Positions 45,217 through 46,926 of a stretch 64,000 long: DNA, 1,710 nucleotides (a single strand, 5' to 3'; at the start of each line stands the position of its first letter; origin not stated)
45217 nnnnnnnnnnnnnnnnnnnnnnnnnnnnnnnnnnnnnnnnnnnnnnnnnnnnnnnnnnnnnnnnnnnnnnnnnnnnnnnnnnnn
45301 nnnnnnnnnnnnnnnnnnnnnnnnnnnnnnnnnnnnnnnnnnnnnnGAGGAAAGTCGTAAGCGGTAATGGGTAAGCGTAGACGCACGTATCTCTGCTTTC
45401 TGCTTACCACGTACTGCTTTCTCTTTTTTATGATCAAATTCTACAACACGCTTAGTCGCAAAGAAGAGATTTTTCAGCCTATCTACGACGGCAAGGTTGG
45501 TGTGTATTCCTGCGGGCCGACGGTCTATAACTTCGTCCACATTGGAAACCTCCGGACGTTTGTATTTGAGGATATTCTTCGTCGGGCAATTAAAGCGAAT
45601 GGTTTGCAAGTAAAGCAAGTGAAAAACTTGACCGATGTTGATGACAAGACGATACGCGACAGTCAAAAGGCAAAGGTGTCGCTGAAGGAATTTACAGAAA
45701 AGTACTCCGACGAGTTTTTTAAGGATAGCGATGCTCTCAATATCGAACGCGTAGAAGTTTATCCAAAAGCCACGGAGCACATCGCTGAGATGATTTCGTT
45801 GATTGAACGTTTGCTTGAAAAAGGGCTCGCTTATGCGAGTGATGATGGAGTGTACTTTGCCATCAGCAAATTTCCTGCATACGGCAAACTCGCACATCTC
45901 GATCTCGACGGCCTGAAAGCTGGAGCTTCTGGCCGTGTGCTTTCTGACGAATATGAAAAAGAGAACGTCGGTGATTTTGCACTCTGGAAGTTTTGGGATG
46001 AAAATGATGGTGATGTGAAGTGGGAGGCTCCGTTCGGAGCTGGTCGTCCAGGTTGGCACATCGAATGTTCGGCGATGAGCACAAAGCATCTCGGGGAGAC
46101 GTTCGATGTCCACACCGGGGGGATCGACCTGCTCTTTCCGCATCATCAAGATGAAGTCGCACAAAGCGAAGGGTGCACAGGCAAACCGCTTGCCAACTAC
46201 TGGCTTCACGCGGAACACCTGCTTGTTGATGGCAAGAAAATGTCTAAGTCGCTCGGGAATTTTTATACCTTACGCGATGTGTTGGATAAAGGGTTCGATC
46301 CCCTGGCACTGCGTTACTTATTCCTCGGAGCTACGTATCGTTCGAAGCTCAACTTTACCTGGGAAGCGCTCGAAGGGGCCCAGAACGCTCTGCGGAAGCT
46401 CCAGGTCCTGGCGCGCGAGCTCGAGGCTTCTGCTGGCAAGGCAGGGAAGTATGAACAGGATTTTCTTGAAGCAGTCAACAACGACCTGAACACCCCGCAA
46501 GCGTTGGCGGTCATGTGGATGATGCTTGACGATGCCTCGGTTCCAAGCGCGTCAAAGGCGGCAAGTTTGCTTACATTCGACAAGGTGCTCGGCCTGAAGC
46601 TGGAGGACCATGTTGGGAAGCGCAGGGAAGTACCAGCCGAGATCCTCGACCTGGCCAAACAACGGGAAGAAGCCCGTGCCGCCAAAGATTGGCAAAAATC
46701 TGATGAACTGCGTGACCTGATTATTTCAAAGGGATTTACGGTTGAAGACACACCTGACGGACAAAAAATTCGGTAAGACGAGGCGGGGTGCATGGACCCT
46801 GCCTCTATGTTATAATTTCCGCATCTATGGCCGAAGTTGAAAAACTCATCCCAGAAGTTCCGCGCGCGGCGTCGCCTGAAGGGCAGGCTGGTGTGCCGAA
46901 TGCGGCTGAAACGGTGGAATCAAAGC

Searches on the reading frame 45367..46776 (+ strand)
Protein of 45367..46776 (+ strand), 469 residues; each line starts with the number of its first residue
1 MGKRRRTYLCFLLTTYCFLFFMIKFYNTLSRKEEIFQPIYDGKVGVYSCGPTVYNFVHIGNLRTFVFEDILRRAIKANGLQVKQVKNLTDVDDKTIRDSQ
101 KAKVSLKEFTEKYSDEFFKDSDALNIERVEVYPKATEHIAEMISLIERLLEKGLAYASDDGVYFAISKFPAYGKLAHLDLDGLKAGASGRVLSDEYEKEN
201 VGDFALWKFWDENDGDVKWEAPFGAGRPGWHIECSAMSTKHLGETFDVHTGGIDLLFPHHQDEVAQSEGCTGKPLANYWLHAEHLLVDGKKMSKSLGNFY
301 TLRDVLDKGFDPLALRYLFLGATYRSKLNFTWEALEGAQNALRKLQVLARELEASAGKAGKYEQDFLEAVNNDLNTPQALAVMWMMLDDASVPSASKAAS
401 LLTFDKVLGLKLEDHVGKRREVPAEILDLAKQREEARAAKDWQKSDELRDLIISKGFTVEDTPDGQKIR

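Call 66: search_protein_families(library=pfam, proteins=[window:45367-46776:+], max_evalue=0.001)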
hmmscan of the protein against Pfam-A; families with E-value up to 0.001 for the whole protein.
window:45367-46776:+ (469 aa): 6 families
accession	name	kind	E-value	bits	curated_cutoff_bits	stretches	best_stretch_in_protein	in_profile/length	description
PF01406.26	tRNA-synt_1e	-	1.4e-109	366.6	27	1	36-339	2-300/301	tRNA synthetases class I (C) catalytic domain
PF09334.17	tRNA-synt_1g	-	7.2e-12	45.2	20.1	2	280-340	316-376/391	tRNA synthetases class I (M)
PF23493.1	CysS_C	-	1e-06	29.2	23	1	420-469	2-51/51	Cysteinyl-tRNA ligase anticodon binding domain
PF01921.24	tRNA-synt_1f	-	1.9e-06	27.5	27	0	48-93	27-72/360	tRNA synthetases class I (K)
PF00133.28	tRNA-synt_1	-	0.00027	20.2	22.7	0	247-330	330-413/414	tRNA synthetases class I (I, L, M and V)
PF09190.17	DALR_2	-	0.00043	21.2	22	0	366-387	2-23/57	DALR domain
